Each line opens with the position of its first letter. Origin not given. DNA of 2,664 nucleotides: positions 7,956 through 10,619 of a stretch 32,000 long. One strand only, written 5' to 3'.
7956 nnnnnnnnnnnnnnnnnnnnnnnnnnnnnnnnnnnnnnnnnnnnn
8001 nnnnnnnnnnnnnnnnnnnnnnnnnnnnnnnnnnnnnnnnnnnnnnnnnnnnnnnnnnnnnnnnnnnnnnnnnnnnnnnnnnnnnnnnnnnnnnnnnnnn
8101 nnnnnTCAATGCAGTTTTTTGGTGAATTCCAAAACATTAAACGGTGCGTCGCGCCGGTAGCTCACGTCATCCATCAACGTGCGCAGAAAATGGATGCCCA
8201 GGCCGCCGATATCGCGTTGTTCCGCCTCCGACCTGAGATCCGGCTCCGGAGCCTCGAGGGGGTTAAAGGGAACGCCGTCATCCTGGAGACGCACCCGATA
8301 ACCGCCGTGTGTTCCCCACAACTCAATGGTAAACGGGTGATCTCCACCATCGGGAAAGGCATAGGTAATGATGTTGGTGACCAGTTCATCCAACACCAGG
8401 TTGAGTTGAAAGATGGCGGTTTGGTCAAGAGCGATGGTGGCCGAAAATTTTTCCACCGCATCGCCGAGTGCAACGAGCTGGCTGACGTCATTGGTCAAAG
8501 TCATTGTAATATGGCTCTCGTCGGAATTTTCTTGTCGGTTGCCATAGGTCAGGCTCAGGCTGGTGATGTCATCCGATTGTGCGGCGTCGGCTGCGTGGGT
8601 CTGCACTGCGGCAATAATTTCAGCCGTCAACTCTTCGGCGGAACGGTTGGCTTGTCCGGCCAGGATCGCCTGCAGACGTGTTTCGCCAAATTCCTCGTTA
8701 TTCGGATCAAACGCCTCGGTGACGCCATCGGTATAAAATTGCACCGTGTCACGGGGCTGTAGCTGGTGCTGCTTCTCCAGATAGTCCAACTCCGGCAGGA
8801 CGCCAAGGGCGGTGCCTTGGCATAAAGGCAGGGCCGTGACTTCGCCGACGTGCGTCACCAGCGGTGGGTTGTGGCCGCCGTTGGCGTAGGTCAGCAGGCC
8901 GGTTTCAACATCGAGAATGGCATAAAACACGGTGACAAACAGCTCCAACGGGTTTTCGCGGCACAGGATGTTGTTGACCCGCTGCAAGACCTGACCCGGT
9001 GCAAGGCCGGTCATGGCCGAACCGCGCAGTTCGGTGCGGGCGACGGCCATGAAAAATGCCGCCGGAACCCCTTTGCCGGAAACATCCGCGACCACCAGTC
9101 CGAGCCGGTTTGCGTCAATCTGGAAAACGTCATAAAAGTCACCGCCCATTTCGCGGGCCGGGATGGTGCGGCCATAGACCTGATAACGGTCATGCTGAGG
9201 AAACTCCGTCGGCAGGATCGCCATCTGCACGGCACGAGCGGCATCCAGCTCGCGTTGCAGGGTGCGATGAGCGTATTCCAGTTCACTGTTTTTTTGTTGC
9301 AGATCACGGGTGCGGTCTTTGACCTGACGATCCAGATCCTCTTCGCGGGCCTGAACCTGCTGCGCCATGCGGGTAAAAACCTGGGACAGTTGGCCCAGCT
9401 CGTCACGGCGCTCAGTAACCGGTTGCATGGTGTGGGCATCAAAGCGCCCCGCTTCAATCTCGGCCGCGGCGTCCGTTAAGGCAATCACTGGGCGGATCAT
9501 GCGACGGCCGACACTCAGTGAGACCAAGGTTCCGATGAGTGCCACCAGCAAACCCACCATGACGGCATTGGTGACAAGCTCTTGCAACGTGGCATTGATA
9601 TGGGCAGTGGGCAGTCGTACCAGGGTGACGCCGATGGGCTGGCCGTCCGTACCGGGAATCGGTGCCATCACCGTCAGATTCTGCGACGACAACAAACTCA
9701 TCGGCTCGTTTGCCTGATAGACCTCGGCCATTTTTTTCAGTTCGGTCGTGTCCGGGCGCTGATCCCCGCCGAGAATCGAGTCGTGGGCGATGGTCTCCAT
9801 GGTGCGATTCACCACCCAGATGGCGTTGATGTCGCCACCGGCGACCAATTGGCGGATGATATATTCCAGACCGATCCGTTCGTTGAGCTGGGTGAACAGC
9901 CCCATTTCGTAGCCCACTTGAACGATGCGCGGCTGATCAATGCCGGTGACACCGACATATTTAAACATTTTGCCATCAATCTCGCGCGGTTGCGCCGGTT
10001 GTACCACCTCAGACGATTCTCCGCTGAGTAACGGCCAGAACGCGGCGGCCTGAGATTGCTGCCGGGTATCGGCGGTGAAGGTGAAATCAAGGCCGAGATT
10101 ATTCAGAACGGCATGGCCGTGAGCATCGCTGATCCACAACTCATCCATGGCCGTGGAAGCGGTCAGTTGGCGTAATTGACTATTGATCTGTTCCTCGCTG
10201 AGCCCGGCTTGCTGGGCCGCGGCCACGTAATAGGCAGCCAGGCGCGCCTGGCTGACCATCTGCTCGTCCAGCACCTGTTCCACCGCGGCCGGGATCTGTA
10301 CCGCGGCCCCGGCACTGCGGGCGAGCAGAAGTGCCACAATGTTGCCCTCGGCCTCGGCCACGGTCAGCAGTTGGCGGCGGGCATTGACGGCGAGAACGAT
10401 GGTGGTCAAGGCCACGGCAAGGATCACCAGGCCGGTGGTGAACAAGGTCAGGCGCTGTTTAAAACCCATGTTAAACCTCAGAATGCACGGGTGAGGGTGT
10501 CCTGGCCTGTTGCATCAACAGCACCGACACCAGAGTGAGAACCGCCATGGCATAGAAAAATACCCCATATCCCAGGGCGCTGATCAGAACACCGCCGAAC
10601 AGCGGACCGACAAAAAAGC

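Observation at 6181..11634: A partner-switching operon has no sigma factor, and its anti-sigma-like kinase module is fused to a GNAT acetyltransferase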

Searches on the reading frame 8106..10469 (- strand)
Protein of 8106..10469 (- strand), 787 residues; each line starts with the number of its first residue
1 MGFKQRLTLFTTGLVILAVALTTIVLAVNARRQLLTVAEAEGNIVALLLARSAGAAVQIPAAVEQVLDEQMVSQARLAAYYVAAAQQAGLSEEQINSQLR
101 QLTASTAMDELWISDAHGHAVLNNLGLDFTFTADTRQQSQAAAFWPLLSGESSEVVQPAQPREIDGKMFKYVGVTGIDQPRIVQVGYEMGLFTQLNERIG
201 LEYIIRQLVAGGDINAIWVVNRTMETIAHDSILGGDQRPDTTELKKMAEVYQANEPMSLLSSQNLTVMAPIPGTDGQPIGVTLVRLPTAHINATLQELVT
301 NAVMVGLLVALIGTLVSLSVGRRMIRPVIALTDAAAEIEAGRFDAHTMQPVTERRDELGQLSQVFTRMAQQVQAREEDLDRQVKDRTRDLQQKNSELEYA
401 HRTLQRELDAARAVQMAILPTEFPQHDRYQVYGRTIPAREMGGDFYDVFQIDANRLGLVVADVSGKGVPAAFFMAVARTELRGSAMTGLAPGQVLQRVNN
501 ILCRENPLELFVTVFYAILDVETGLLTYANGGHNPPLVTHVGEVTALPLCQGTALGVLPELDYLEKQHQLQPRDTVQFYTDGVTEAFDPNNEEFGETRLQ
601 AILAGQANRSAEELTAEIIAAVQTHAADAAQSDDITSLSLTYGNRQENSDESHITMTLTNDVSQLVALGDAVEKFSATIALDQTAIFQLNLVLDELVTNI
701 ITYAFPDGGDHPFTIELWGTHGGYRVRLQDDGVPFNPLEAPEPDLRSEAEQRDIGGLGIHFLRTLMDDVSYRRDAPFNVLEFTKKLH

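Call 3: search_protein_families(library=pfam, proteins=[window:8106-10469:-], max_evalue=0.1)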
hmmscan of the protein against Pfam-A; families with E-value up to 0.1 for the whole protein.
window:8106-10469:- (787 aa): 4 families
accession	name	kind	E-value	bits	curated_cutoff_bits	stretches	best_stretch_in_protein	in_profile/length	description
PF07228.17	SpoIIE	-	1.3e-50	172.4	25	1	453-641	2-190/192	Stage II sporulation protein E (SpoIIE)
PF13581.12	HATPase_c_2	-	7.9e-24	84.5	27.4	1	659-784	2-127/127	Histidine kinase-like ATPase domain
PF00672.30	HAMP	-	6.3e-10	39.7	25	1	320-373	2-52/53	HAMP domain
PF02518.31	HATPase_c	-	0.001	19.9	26.4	1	688-759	5-77/111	Histidine kinase-, DNA gyrase B-, and HSP90-like ATPase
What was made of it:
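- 8106..10469 (-): 787-aa membrane sensor: TM1 (res 7-28), a ~270-aa extracytoplasmic domain, TM2 (res 302-320), HAMP, PP2C and an RsbW-type kinase domain. Pfam HAMP, SpoIIE and HATPase_c_2 (call 3).
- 9351..9512 (-): HAMP domain of the sensor (res 320-373). PF00672, E 6.3e-10 (call 3).
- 8547..9113 (-): PP2C (SpoIIE-type) phosphatase domain (res 453-641). The motifs GGDFYDV 442-448, ADVSGKG 461-467, TDGVTEA 580-586 and SDDITS 632-637 are present. PF07228, E 1.3e-50 (call 3).
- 8118..8495 (-): RsbW-type Ser kinase domain of the sensor (res 659-784) with an intact N box (DELVTN 694-699), DDGVPF 730-735 and G2 box (GGLG 755-758). It is the likely STAS kinase. PF13581, E 7.9e-24 (call 3).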

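Call 7: search_protein_families(library=ncbifam, proteins=[window:8106-10469:-], max_evalue=0.01)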
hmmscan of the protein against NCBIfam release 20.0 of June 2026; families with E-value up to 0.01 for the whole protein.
window:8106-10469:- (787 aa): 26 families (the best 25 are shown)
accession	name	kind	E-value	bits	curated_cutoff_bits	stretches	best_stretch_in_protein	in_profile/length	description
NF038263.1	prot_phos_SiaA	equivalog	9.9e-41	140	700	1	283-640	294-655/658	biofilm regulation protein phosphatase SiaA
NF045505.1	RR_RssB_Pseudo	equivalog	2e-25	89.7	700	1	356-599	109-354/394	two-component system response regulator RssB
NF008184.0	PRK10935.1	equivalog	3e-15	55.9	553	1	294-405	146-255/565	nitrate/nitrite two-component system sensor histidine kinase NarQ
NF033092.0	HK_WalK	equivalog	1.9e-11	43.3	725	1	203-378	75-252/594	cell wall metabolism sensor histidine kinase WalK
TIGR02865.1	spore_II_E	equivalog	5.5e-10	38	490.8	1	440-636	565-757/764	stage II sporulation protein E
NF007896.0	PRK10600.1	equivalog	1.5e-08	33.7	578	1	299-409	155-259/598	nitrate/nitrite two-component system sensor histidine kinase NarX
NF053592.1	HK_near_YfiR_like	equivalog_domain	2.3e-07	30.6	194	1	257-373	110-222/223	sensor histidine kinase, YfiR-like protein-associated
NF058645.1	MCPCtpMPsAe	equivalog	1.2e-06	27.6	900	1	288-399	193-299/558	methyl-accepting chemotaxis protein CtpM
NF012163.2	BaeS_SmeS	equivalog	1.9e-06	27.1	500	1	300-389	164-250/457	sensor histidine kinase efflux regulator BaeS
NF008312.0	PRK11100.1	equivalog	4.6e-06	25.7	356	1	262-411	145-288/477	two-component system sensor histidine kinase CreC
NF045900.1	HisKinCpxALeg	equivalog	5.7e-06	25.3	800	1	231-400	86-252/451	two-component system sensor histidine kinase CpxA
NF007837.0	PRK10549.1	equivalog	7.4e-06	24.9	603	1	289-376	154-237/466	envelope stress sensor histidine kinase BaeS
NF052458.1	PhdiestGepA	equivalog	9.1e-06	24.1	1200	1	290-383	334-425/840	phosphodiesterase GepA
NF058527.1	HistKinChvGCaul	equivalog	1.1e-05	24.5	740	1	301-427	227-355/535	two-component sensor histidine kinase ChvG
NF011874.0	PRK15347.1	equivalog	1.2e-05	23.5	852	1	291-402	292-396/921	two component system sensor kinase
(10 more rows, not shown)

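Call 67: find_homologous_proteins(query=window:8106-10469:-, max_evalue=1e-80)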
Query window:8106-10469:- (787 aa): 378 proteins with E <= 1e-80 among 8000 candidates; the best 120 are listed.
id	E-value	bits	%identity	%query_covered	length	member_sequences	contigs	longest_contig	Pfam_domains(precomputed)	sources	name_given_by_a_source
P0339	0.0e+0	1730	100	100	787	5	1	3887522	PF00672.31,PF13581.13,PF07228.18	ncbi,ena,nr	nr:SpoIIE family protein phosphatase [uncultured Desulfuromonas sp.]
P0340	1.3e-230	786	58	82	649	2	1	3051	PF00672.31,PF07228.18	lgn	-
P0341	4.7e-227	774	57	82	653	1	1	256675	PF00672.31,PF07228.18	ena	-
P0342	1.5e-222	760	55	82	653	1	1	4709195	PF07228.18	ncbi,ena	-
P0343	7.8e-222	757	46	100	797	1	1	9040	PF00672.31,PF13581.13,PF07228.18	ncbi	-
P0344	3.0e-214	732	47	100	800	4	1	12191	PF00672.31,PF13581.13,PF07228.18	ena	-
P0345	1.3e-210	720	47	98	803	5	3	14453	PF00672.31,PF13581.13,PF02518.32,PF07228.18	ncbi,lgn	ncbi:MAG: SpoIIE family protein phosphatase [Halothiobacillaceae bacterium]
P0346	5.8e-210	718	46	98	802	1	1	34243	PF00672.31,PF13581.13,PF02518.32,PF07228.18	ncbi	ncbi:MAG: ATP-binding SpoIIE family protein phosphatase [Halothiobacillaceae bacterium]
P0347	8.0e-206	704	45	100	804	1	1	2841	PF00672.31,PF13581.13,PF07228.18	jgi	-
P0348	2.0e-205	703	45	100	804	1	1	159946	PF00672.31,PF13581.13,PF07228.18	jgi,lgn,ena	-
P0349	4.8e-204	698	45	99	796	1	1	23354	PF00672.31,PF13581.13,PF07228.18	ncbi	ncbi:MAG: ATP-binding SpoIIE family protein phosphatase [Pseudomonadota bacterium]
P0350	4.0e-202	692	44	99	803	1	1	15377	PF00672.31,PF13581.13,PF02518.32,PF07228.18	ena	-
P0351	1.5e-195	670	44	100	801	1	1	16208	PF00672.31,PF13581.13,PF02518.32,PF07228.18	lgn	-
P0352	3.3e-192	659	44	99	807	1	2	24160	PF00672.31,PF13581.13,PF07228.18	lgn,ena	-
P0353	2.2e-182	627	42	100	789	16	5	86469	PF00672.31,PF13581.13,PF02518.32,PF07228.18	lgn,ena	-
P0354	1.4e-180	621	43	83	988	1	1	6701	PF00672.31,PF13581.13,PF07228.18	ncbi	-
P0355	7.2e-178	612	42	100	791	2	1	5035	PF00672.31,PF13581.13,PF07228.18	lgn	-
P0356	1.4e-174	601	48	82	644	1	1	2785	PF00672.31,PF07228.18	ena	-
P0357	2.2e-165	571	39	96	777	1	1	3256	PF00672.31,PF13581.13,PF02518.32,PF07228.18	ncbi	-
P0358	5.0e-165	569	39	96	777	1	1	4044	PF00672.31,PF13581.13,PF02518.32,PF07228.18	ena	-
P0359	1.4e-164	568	39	98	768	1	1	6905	PF00672.31,PF13581.13,PF02518.32,PF07228.18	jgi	-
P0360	1.4e-164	568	39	99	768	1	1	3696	PF00672.31,PF13581.13,PF02518.32,PF07228.18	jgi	-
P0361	9.8e-164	565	38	96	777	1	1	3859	PF00672.31,PF13581.13,PF02518.32,PF07228.18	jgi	-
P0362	1.3e-162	561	39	100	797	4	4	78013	PF13581.13,PF07228.18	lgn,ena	-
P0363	1.3e-161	558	39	97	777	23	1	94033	PF00672.31,PF13581.13,PF02518.32,PF07228.18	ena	-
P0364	1.6e-161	558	39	100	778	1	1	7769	PF00672.31,PF13581.13,PF02518.32,PF07228.18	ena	-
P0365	4.2e-161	556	38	98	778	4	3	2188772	PF00672.31,PF13581.13,PF02518.32,PF07228.18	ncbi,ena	-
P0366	4.9e-161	556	37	100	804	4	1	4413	PF00672.31,PF13581.13,PF07228.18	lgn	-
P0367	1.0e-160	555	39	97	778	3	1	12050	PF00672.31,PF13581.13,PF02518.32,PF07228.18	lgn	-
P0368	1.3e-160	555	38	100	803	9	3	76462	PF00672.31,PF13581.13,PF07228.18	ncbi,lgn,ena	-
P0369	1.6e-160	555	39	97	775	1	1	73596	PF00672.31,PF13581.13,PF02518.32,PF07228.18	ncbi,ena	-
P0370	3.5e-160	553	38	97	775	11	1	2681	PF00672.31,PF13581.13,PF02518.32,PF07228.18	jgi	-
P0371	6.2e-160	553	38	97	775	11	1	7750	PF00672.31,PF13581.13,PF02518.32,PF07228.18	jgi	jgi:sigma-B regulation protein RsbU (phosphoserine phosphatase)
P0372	2.1e-158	547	38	99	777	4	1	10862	PF00672.31,PF13581.13,PF02518.32,PF07228.18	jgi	jgi:phosphoserine phosphatase RsbU/P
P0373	3.6e-158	547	38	98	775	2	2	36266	PF00672.31,PF13581.13,PF02518.32,PF07228.18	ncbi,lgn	ncbi:MAG: ATP-binding SpoIIE family protein phosphatase [Gammaproteobacteria bacterium]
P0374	6.3e-158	546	38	97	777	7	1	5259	PF00672.31,PF13581.13,PF02518.32,PF07228.18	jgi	jgi:phosphoserine phosphatase RsbU/P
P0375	2.3e-157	544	38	100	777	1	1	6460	PF00672.31,PF13581.13,PF02518.32,PF07228.18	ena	-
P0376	2.6e-157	544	37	100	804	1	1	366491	PF00672.31,PF13581.13,PF07228.18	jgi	jgi:sigma-B regulation protein RsbU (phosphoserine phosphatase)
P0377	4.5e-156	540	38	98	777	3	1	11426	PF00672.31,PF13581.13,PF02518.32,PF07228.18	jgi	jgi:phosphoserine phosphatase RsbU/P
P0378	6.9e-156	539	50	60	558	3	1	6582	PF00672.31,PF07228.18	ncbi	-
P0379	4.4e-155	536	37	97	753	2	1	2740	PF00672.31,PF13581.13,PF02518.32,PF07228.18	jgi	-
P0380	9.1e-154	532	38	98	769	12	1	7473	PF00672.31,PF13581.13,PF02518.32,PF07228.18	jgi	jgi:sigma-B regulation protein RsbU (phosphoserine phosphatase)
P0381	2.5e-153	531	42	82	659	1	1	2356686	PF00672.31,PF07228.18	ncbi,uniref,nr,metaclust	ncbi:PP2C family protein-serine/threonine phosphatase [Hydrogenovibrio halophilus]|uniref:PP2C famil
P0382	1.4e-151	525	38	100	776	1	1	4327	PF00672.31,PF13581.13,PF02518.32,PF07228.18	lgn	-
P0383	1.1e-149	519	42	82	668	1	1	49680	PF00672.31,PF07228.18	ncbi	ncbi:MAG: PP2C family protein-serine/threonine phosphatase [Hydrogenovibrio sp.]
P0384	2.3e-149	518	42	78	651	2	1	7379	PF00672.31,PF07228.18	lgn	-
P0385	4.2e-149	517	43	82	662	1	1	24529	PF07228.18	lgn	-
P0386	4.7e-149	517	41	82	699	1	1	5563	PF07228.18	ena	-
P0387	4.8e-146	507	44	79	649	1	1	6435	PF00672.31,PF07228.18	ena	-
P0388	7.6e-146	506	42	81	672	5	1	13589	PF00672.31,PF07228.18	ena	-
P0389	8.4e-146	506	42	81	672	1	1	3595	PF00672.31,PF07228.18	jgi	jgi:sigma-B regulation protein RsbU (phosphoserine phosphatase)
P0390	9.6e-146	506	42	81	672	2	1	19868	PF00672.31,PF07228.18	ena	-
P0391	1.0e-145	506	41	79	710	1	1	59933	PF07228.18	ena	-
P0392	5.1e-145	503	42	82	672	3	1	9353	PF00672.31,PF07228.18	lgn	-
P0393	1.3e-144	502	38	82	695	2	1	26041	PF07228.18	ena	-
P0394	2.8e-144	501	41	82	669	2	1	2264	PF00672.31,PF07228.18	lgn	-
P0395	3.5e-144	500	41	82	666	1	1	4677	PF00672.31,PF07228.18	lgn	-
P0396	8.5e-143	496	50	57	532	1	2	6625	PF00672.31,PF07228.18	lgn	-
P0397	9.6e-143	496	42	82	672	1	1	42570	PF00672.31,PF07228.18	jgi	jgi:sigma-B regulation protein RsbU (phosphoserine phosphatase)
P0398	2.5e-142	494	42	82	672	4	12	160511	PF00672.31,PF07228.18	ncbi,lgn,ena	-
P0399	3.4e-142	494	40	82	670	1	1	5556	PF00672.31,PF07228.18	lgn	-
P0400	2.7e-141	491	40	81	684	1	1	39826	PF07228.18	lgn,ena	-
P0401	2.0e-140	488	40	76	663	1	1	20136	PF07228.18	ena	-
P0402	2.4e-140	488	40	82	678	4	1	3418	PF00672.31,PF07228.18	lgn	-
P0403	8.7e-140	486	41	81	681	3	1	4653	PF00672.31,PF07228.18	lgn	-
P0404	8.9e-140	486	41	82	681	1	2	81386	PF00672.31,PF07228.18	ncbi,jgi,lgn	jgi:phosphoserine phosphatase RsbU/P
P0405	9.9e-140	486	39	81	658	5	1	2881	PF00672.31,PF07228.18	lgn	-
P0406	1.4e-139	485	42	78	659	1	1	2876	PF00672.31,PF07228.18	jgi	jgi:sigma-B regulation protein RsbU (phosphoserine phosphatase)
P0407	3.3e-139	484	42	81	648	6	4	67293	PF00672.31,PF07228.18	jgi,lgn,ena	jgi:sigma-B regulation protein RsbU (phosphoserine phosphatase)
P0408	3.9e-139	484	40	82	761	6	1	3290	PF00672.31,PF07228.18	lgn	-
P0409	6.0e-139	483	41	82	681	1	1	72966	PF00672.31,PF07228.18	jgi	jgi:phosphoserine phosphatase RsbU/P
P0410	1.6e-138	482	48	57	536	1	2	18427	PF00672.31,PF07228.18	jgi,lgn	jgi:sigma-B regulation protein RsbU (phosphoserine phosphatase)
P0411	2.5e-138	481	41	82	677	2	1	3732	PF00672.31,PF07228.18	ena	-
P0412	2.8e-138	481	40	81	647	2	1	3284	PF00672.31,PF07228.18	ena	-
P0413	3.9e-138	480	40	82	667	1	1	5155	PF00672.31,PF07228.18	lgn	-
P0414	1.2e-136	476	40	82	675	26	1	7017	PF00672.31,PF07228.18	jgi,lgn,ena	-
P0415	1.4e-136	475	40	82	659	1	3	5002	PF00672.31,PF07228.18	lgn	-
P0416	1.9e-136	475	40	82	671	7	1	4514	PF00672.31,PF07228.18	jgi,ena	jgi:sigma-B regulation protein RsbU (phosphoserine phosphatase)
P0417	2.1e-136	475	41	78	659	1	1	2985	PF00672.31,PF07228.18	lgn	-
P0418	2.2e-136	475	40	82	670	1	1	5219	PF00672.31,PF07228.18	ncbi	ncbi:MAG: SpoIIE family protein phosphatase [Betaproteobacteria bacterium]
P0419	3.4e-136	474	40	82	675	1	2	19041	PF00672.31,PF07228.18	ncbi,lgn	-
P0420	8.4e-136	473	39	82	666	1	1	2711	PF00672.31,PF07228.18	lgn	-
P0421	4.6e-135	470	40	78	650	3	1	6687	PF00672.31,PF07228.18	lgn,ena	-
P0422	5.0e-135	470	40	82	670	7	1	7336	PF00672.31,PF07228.18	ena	-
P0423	1.2e-134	469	39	82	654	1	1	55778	PF00672.31,PF07228.18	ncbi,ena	-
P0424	1.9e-134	468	39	81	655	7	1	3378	PF07228.18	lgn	-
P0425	2.9e-133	464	39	82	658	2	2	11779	PF00672.31,PF07228.18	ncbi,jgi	jgi:sigma-B regulation protein RsbU (phosphoserine phosphatase)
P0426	3.0e-133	464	40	82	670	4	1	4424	PF00672.31,PF07228.18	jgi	jgi:phosphoserine phosphatase RsbU/P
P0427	3.4e-133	464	41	82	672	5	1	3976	PF00672.31,PF07228.18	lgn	-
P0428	3.6e-132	461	41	82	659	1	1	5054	PF07228.18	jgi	jgi:sigma-B regulation protein RsbU (phosphoserine phosphatase)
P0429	1.6e-131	459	38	81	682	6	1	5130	PF00672.31,PF07228.18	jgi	jgi:phosphoserine phosphatase RsbU/P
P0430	1.2e-130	456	39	82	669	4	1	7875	PF00672.31,PF07228.18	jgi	-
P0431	2.1e-130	455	40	82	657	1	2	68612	PF00672.31,PF07228.18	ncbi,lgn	ncbi:MAG: SpoIIE family protein phosphatase [Acetobacteraceae bacterium]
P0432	4.9e-130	454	38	81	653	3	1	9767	PF00672.31,PF13624.12,PF07228.18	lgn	-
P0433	1.1e-129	453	39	81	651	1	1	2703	PF00672.31,PF07228.18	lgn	-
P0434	2.0e-129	452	45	64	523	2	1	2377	PF00672.31,PF13581.13,PF07228.18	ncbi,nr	ncbi:MAG: HAMP domain-containing protein [Sulfitobacter sp. SK025]|nr:MAG: HAMP domain-containing pr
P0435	2.0e-128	448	39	80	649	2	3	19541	PF00672.31,PF07228.18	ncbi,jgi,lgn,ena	ncbi:MAG: hypothetical protein RIR43_776 [Pseudomonadota bacterium]|jgi:sigma-B regulation protein R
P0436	1.0e-127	446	38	81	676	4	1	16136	PF00672.31,PF07228.18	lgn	-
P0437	9.3e-127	443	38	81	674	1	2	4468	PF00672.31,PF07228.18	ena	-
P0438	2.6e-126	441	39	81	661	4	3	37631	PF00672.31,PF07228.18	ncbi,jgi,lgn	ncbi:MAG: hypothetical protein RL322_2704 [Pseudomonadota bacterium]|jgi:sigma-B regulation protein 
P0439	3.6e-126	441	39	81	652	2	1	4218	PF00672.31,PF07228.18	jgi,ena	-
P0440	4.4e-126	441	35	100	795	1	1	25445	PF00672.31,PF13581.13,PF07228.18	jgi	jgi:sigma-B regulation protein RsbU (phosphoserine phosphatase)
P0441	1.0e-125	439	38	81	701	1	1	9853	PF00672.31,PF07228.18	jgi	jgi:phosphoserine phosphatase RsbU/P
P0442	1.1e-125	439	36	99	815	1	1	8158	PF00672.31,PF13581.13,PF07228.18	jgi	-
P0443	5.6e-125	437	37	81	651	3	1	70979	PF00672.31,PF07228.18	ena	-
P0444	1.0e-124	436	38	81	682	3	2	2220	PF00672.31,PF07228.18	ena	-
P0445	1.2e-124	436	38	81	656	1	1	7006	PF00672.31,PF07228.18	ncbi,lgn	-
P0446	1.7e-124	435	39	81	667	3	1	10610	PF00672.31,PF07228.18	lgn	-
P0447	3.9e-124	434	38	84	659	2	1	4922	PF07228.18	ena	-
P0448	3.9e-124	434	38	81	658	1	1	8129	PF00672.31,PF07228.18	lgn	-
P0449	5.5e-124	434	39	80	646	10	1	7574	PF00672.31,PF07228.18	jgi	jgi:sigma-B regulation protein RsbU (phosphoserine phosphatase)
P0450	2.6e-123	431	38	82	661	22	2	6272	PF00672.31,PF07228.18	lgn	-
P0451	2.8e-122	428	38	82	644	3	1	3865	PF00672.31,PF07228.18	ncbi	-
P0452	4.1e-122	428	37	81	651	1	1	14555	PF00672.31,PF07228.18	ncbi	-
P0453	4.2e-122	427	37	81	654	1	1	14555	PF00672.31,PF07228.18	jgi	jgi:sigma-B regulation protein RsbU (phosphoserine phosphatase)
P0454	9.6e-122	426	38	82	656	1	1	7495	PF00672.31,PF07228.18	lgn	-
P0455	1.6e-121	426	38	81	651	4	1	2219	PF00672.31,PF07228.18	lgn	-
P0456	1.8e-121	425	39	82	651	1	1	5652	PF07228.18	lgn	-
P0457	8.4e-121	423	37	81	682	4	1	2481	PF00672.31,PF07228.18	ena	-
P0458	1.9e-117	412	37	80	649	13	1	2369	PF00672.31,PF07228.18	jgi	jgi:sigma-B regulation protein RsbU (phosphoserine phosphatase)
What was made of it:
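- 8106..10469 (-): Homologs with the same sensor domain are 37-58% identical (call 67).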

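Call 68: find_encoding_contigs(protein=P0342, flank=6000, max_places=1)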
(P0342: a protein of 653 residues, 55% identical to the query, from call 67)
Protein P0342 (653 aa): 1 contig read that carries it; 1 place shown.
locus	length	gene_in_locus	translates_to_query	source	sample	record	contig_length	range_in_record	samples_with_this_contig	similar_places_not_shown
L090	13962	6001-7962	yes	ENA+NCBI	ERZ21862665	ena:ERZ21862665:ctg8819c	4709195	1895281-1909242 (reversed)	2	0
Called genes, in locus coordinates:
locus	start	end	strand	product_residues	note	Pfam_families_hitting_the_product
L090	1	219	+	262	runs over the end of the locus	PF12974:Phosphonate-bd (weak), PF00497:SBP_bac_3, PF10613:Lig_chan-Glu_bd (weak)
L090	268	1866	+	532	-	PF02690:Na_Pi_cotrans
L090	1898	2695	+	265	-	PF00528:BPD_transp_1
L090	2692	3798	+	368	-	PF02463:SMC_N, PF00005:ABC_tran, PF13304:AAA_21 (weak)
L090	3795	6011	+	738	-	PF00916:Sulfate_transp, PF01740:STAS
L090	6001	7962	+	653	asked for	PF07228:SpoIIE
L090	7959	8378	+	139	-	PF13581:HATPase_c_2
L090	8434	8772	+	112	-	PF01740:STAS, PF13466:STAS_2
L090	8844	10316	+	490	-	PF00497:SBP_bac_3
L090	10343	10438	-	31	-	-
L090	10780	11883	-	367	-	PF03747:ADP_ribosyl_GH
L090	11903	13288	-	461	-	PF01129:ART, PF03496:ADPrib_exo_Tox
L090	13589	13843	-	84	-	-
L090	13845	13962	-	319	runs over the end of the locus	PF14021:TNT (weak)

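Call 69: find_encoding_contigs(protein=P0348, flank=6000, max_places=1)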
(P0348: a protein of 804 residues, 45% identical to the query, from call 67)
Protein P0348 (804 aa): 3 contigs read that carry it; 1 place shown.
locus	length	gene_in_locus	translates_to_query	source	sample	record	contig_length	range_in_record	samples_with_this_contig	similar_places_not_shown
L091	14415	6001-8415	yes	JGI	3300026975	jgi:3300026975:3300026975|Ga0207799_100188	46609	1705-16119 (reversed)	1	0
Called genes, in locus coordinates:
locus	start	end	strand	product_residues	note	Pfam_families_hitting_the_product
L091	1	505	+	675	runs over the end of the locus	PF07715:Plug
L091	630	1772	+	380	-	-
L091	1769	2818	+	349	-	PF01032:FecCD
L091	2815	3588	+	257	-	PF00005:ABC_tran, PF02463:SMC_N (faint), PF13304:AAA_21 (faint)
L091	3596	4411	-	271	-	PF08021:FAD_binding_9, PF04954:SIP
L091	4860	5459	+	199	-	-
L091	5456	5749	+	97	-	-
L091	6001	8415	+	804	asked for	PF00672:HAMP (weak), PF07228:SpoIIE, PF13581:HATPase_c_2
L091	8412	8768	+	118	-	PF01740:STAS, PF13466:STAS_2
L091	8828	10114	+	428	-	PF00364:Biotin_lipoyl (faint), PF25917:BSH_RND, PF25973:BSH_CzcB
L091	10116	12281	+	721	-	PF03412:Peptidase_C39, PF00664:ABC_membrane, PF00005:ABC_tran, PF02463:SMC_N (faint)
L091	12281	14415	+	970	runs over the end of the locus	PF00664:ABC_membrane, PF00005:ABC_tran, PF02463:SMC_N (faint)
